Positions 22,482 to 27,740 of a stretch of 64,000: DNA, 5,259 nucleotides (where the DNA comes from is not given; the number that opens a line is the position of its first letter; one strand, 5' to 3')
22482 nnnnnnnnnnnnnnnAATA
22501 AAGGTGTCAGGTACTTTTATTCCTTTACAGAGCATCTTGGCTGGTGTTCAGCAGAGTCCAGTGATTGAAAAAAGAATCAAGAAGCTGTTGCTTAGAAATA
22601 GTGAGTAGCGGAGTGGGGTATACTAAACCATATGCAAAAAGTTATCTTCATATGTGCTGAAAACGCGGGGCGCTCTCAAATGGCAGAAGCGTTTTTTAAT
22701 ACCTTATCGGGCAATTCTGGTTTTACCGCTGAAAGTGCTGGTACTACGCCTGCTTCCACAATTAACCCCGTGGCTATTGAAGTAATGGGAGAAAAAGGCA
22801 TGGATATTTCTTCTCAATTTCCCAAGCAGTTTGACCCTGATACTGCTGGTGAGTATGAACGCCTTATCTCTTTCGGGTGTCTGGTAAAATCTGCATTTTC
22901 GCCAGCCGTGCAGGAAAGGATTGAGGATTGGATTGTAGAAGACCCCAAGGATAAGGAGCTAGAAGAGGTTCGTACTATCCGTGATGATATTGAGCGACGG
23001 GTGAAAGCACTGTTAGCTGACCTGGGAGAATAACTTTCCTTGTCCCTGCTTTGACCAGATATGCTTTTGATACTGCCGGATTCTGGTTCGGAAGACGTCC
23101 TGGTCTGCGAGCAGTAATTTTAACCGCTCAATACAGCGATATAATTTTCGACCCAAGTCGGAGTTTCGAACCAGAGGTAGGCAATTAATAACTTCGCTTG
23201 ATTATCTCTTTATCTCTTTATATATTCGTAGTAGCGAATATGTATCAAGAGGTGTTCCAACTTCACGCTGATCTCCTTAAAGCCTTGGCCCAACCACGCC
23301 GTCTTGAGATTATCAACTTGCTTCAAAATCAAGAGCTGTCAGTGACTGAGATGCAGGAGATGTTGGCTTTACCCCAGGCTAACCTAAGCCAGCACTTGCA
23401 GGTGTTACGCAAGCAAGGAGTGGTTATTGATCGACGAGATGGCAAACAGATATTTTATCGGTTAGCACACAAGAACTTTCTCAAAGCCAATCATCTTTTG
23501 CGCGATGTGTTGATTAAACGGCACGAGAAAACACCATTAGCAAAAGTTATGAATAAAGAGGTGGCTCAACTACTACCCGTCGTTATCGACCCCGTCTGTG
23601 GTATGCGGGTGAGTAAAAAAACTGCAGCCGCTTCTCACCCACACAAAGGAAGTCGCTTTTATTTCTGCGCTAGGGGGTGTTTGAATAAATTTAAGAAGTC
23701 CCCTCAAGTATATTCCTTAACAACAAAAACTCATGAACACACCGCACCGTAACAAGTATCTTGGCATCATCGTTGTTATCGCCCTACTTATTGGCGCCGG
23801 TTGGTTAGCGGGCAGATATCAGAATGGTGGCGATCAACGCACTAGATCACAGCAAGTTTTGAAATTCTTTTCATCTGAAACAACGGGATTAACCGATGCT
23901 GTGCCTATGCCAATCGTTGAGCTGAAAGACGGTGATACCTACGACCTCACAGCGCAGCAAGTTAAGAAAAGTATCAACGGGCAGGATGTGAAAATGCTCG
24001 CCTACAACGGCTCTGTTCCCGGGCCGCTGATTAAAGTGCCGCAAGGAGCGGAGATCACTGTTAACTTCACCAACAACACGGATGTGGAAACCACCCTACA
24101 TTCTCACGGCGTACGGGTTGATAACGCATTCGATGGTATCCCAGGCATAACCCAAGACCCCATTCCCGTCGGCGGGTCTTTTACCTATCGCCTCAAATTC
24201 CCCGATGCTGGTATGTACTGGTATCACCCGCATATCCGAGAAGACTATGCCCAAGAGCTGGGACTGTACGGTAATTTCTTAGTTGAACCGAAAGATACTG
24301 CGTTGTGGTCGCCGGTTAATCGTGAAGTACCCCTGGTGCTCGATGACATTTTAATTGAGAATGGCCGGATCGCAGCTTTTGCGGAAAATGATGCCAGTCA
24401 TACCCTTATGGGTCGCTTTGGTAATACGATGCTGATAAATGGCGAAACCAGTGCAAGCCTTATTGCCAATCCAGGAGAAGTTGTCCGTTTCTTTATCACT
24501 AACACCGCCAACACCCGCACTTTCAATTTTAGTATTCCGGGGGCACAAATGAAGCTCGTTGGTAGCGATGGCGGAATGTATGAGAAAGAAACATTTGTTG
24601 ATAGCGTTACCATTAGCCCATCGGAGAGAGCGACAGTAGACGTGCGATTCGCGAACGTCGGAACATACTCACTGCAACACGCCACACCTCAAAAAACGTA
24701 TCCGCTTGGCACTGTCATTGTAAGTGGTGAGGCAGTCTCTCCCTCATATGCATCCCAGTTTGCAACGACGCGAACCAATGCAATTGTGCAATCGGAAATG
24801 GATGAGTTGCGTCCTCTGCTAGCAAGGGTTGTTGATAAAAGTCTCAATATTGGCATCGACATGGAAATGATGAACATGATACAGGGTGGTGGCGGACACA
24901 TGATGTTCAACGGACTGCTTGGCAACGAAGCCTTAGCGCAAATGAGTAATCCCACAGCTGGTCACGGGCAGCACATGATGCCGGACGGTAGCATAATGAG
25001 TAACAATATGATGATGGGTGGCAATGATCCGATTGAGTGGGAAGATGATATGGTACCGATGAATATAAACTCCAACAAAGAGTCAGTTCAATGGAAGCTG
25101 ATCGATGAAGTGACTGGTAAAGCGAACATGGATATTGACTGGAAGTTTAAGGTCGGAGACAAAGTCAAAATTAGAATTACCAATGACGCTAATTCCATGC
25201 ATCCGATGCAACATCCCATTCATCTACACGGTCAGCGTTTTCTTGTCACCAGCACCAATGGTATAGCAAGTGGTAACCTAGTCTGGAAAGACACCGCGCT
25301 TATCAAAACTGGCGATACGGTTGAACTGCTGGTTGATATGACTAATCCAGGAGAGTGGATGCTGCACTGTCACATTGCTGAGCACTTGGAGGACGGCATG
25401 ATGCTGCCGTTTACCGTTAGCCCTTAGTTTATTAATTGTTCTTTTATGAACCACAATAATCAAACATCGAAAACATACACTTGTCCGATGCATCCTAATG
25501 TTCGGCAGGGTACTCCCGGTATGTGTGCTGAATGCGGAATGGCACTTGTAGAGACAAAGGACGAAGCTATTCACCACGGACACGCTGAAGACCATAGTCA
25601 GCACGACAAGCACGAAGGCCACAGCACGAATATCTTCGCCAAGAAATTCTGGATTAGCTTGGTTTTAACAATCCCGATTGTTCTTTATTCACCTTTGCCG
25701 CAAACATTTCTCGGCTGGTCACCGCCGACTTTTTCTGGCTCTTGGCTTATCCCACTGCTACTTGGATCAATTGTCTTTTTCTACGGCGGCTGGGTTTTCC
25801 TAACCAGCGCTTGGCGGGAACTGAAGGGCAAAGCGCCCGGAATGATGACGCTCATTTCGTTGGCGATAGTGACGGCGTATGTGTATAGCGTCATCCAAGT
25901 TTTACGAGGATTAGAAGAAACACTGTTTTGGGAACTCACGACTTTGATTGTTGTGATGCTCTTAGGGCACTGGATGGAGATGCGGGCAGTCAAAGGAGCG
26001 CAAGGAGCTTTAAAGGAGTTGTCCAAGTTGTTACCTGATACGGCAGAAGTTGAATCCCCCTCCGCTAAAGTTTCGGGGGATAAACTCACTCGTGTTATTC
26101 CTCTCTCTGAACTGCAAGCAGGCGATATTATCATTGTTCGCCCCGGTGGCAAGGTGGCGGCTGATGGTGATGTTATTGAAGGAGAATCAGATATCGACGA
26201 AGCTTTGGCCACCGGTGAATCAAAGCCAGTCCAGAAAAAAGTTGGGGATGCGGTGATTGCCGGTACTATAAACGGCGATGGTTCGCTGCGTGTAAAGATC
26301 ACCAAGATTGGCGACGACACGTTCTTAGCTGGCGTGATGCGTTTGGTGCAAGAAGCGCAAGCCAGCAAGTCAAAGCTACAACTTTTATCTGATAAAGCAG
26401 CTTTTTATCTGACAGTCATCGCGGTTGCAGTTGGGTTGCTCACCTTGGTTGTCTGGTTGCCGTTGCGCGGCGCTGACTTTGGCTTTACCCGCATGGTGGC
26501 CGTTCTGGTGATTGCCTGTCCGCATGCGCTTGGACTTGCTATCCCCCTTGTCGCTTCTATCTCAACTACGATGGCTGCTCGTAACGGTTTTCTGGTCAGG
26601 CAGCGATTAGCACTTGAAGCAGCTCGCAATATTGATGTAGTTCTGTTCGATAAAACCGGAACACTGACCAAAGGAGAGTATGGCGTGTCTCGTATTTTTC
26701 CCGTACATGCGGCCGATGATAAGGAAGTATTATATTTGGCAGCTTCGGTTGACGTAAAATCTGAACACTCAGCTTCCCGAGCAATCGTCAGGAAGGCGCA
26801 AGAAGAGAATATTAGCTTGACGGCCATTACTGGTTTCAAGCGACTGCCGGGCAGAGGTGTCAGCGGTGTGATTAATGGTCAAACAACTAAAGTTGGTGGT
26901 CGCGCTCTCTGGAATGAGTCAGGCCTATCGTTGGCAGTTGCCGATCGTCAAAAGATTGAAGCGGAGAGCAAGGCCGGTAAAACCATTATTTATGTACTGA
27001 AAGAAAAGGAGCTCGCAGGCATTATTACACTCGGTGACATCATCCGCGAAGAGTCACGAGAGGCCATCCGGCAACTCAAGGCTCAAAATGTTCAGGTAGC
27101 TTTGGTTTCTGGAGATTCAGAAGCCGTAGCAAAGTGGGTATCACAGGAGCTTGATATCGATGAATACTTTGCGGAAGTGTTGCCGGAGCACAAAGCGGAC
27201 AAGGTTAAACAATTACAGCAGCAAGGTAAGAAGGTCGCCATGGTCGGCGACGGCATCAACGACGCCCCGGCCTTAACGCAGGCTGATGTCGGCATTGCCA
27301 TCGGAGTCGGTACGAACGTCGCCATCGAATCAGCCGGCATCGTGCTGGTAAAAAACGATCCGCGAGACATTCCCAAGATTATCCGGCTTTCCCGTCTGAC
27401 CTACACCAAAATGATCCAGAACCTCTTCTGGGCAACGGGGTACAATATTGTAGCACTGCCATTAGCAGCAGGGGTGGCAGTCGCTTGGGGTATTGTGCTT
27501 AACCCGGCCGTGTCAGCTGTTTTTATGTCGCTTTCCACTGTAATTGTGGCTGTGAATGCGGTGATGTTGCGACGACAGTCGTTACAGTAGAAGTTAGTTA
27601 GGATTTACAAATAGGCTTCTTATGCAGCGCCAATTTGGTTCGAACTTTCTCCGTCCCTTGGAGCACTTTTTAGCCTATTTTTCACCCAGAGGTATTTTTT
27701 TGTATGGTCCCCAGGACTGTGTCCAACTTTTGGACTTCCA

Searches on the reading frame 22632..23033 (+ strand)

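Call 69: search_protein_families(library=pfam, proteins=[window:22632-23033:+], max_evalue=0.001)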
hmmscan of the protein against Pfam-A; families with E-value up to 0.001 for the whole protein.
window:22632-23033:+ (133 aa): 1 family
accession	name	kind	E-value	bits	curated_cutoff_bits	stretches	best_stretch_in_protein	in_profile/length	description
PF01451.26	LMWPc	-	9e-22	78.3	23.2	1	4-128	1-144/144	Low molecular weight phosphotyrosine protein phosphatase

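Call 70: search_protein_families(library=ncbifam, proteins=[window:22632-23033:+], max_evalue=0.00001)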
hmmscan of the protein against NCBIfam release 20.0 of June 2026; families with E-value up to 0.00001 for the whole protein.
window:22632-23033:+ (133 aa): 3 families
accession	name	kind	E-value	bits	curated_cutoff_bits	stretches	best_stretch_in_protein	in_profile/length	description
TIGR02689.1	ars_reduc_gluta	equivalog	3.9e-26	91.7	157.6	1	2-127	1-125/126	arsenate reductase, glutathione/glutaredoxin type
TIGR02691.1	arsC_pI258_fam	equivalog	1.2e-16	61.1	174.3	1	4-127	1-129/129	arsenate reductase (thioredoxin)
NF010053.0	PRK13530.1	subfamily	2.6e-16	60.2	215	1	3-127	5-128/133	arsenate reductase (thioredoxin)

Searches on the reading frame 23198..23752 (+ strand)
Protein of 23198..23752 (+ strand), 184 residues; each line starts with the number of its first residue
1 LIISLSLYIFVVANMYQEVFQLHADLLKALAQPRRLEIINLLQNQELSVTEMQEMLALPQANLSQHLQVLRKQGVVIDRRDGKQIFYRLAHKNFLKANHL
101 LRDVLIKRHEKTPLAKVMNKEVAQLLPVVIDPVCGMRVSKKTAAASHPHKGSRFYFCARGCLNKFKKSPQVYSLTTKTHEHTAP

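Call 69: search_protein_families(library=pfam, proteins=[window:23198-23752:+], max_evalue=0.001)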
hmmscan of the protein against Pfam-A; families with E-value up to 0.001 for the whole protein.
window:23198-23752:+ (184 aa): 5 families
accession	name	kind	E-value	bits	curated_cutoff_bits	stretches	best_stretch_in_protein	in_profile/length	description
PF01022.26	HTH_5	-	2.9e-12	46.7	22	1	33-76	2-45/47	Bacterial regulatory protein, arsR family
PF04945.19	YHS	-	2e-11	44.1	30.3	1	129-172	1-43/47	YHS domain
PF12840.13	HTH_20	-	2.5e-08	34.2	27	1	30-76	1-48/51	Helix-turn-helix domain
PF12802.13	MarR_2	-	0.00013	22.5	27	1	35-82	7-59/61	MarR family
PF13412.12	HTH_24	-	0.00062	19.7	21.9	1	35-76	5-47/48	Winged helix-turn-helix DNA-binding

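Call 70: search_protein_families(library=ncbifam, proteins=[window:23198-23752:+], max_evalue=0.00001)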
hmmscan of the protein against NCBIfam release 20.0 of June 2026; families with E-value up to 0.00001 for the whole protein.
window:23198-23752:+ (184 aa): 8 families
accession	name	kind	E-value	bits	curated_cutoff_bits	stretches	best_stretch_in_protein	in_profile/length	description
NF033788.1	HTH_metalloreg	subfamily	5e-25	87.1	55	1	24-94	2-73/77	metalloregulator ArsR/SmtB family transcription factor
NF040642.1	sulf_sens_BigR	equivalog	6.8e-20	71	155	1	24-93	11-80/95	sulfite-sensing transcriptional repressor BigR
NF033789.1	repress_SdpR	subfamily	7.4e-16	57.8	100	1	27-91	2-66/79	autorepressor SdpR family transcription factor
NF007528.0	PRK10141.1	subfamily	1e-12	47.9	97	1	25-92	8-76/117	metalloregulator ArsR/SmtB family transcription factor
NF052532.1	TransRegPagRBaca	equivalog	1.5e-11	44.3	170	1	9-92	3-86/99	transcriptional repressor PagR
NF045707.1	Dbac_1936_reg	equivalog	1.8e-10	40.7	115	1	20-101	4-85/99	ArsR/SmtB-type metalloregulator TsoR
NF047906.1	CdPbTransRegCmtR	equivalog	5.1e-10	39.2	150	1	25-107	13-95/104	Cd(II)/Pb(II)-sensing metalloregulatory transcriptional regulator CmtR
NF041413.1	ArsR_Rv2640c_fam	equivalog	2.8e-09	37.4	155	1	26-97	35-108/118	Rv2640c family ArsR-like transcriptional regulator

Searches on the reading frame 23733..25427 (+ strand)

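Call 69: search_protein_families(library=pfam, proteins=[window:23733-25427:+], max_evalue=0.001)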
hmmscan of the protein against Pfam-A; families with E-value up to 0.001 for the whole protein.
window:23733-25427:+ (564 aa): 5 families
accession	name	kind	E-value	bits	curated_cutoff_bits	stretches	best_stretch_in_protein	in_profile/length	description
PF07731.20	Cu-oxidase_2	-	2.3e-37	128.2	20.4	2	446-563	13-134/137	Multicopper oxidase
PF07732.21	Cu-oxidase_3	-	8.6e-35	119.8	21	1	76-188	4-118/119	Multicopper oxidase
PF00394.28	Cu-oxidase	-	3.3e-15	57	21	1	220-316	23-133/157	Multicopper oxidase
PF06525.17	SoxE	-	0.00014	21.8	21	0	522-563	98-139/149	Sulfocyanin (SoxE) domain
PF13473.12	Cupredoxin_1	-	0.00025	21.4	27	0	80-130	17-67/104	Cupredoxin-like domain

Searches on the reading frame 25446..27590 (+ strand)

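Call 69: search_protein_families(library=pfam, proteins=[window:25446-27590:+], max_evalue=0.001)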
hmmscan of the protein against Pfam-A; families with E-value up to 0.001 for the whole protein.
window:25446-27590:+ (714 aa): 6 families
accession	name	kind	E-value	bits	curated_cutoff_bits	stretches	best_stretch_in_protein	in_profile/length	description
PF00122.25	E1-E2_ATPase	-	1.5e-48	165.2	28.1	1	203-380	3-181/181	E1-E2 ATPase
PF00702.32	Hydrolase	-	2e-33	116.8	26.4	1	396-614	1-191/191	haloacid dehalogenase-like hydrolase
PF19335.5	HMBD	-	3.9e-11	43.1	23.6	1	11-36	2-27/28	Heavy metal binding domain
PF08282.18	Hydrolase_3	-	5.4e-08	33.3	20.9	0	588-638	197-247/255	haloacid dehalogenase-like hydrolase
PF12710.13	HAD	-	2.1e-06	28.7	27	1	528-610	81-188/189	haloacid dehalogenase-like hydrolase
PF13419.12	HAD_2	-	8.3e-05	23.2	23.8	1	535-614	82-172/178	Haloacid dehalogenase-like hydrolase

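Call 70: search_protein_families(library=ncbifam, proteins=[window:25446-27590:+], max_evalue=0.00001)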
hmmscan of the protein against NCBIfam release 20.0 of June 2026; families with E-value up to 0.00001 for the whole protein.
window:25446-27590:+ (714 aa): 22 families
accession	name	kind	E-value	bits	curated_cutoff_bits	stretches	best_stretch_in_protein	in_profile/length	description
TIGR01511.1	ATPase-IB1_Cu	subfamily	4.5e-172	573.7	397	1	115-709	2-542/542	copper-translocating P-type ATPase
TIGR01525.1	ATPase-IB_hvy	subfamily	2e-171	571.7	346.25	1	133-708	1-560/560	heavy metal translocating P-type ATPase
NF007952.0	PRK10671.1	equivalog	7.2e-129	431.3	1316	1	56-710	181-833/838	copper-exporting P-type ATPase CopA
TIGR01512.1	ATPase-IB2_Cd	subfamily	1.2e-108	364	313.5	2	163-483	20-301/494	cadmium family heavy metal-translocating P-type ATPase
NF008262.1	PRK11033.1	equivalog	7.5e-95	318.9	1005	1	163-710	197-729/731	zinc/cadmium/mercury/lead-transporting ATPase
NF033775.1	P_type_ZntA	exception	3.1e-82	277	1240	1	165-710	204-730/732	Zn(II)/Cd(II)/Pb(II) translocating P-type ATPase ZntA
TIGR01494.1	ATPase_P-type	subfamily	5.1e-81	272.5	62.3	1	215-680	44-466/478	HAD-IC family P-type ATPase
TIGR01647.1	ATPase-IIIA_H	equivalog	6.3e-59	199.9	615.5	2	166-463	60-355/755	plasma-membrane proton-efflux P-type ATPase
TIGR01497.1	kdpB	equivalog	1.3e-55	188.7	527.9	1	185-648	87-562/675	potassium-transporting ATPase subunit KdpB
NF010609.0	PRK14010.1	equivalog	1e-47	162.8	1323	1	170-649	71-558/673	K(+)-transporting ATPase subunit B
TIGR01522.1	ATPase-IIA2_Ca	equivalog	7.7e-37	126.5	798.3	2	153-423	77-346/854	calcium-transporting P-type ATPase, PMR1-type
TIGR01517.1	ATPase-IIB_Ca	equivalog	1.4e-35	122.8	507.05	2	212-442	163-405/882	calcium-translocating P-type ATPase, PMCA-type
NF011702.0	PRK15122.1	subfamily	3.5e-30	104.7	975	2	573-660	620-707/907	magnesium-translocating P-type ATPase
TIGR01116.1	ATPase-IIA1_Ca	equivalog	9.4e-30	103.4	703.4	2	522-659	456-608/799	calcium-translocating P-type ATPase, SERCA-type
TIGR01657.1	P-ATPase-V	hypoth_equivalog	2.2e-29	101.7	618.25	1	575-707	783-852/1055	ATP13A2 family polyamine export P-type ATPase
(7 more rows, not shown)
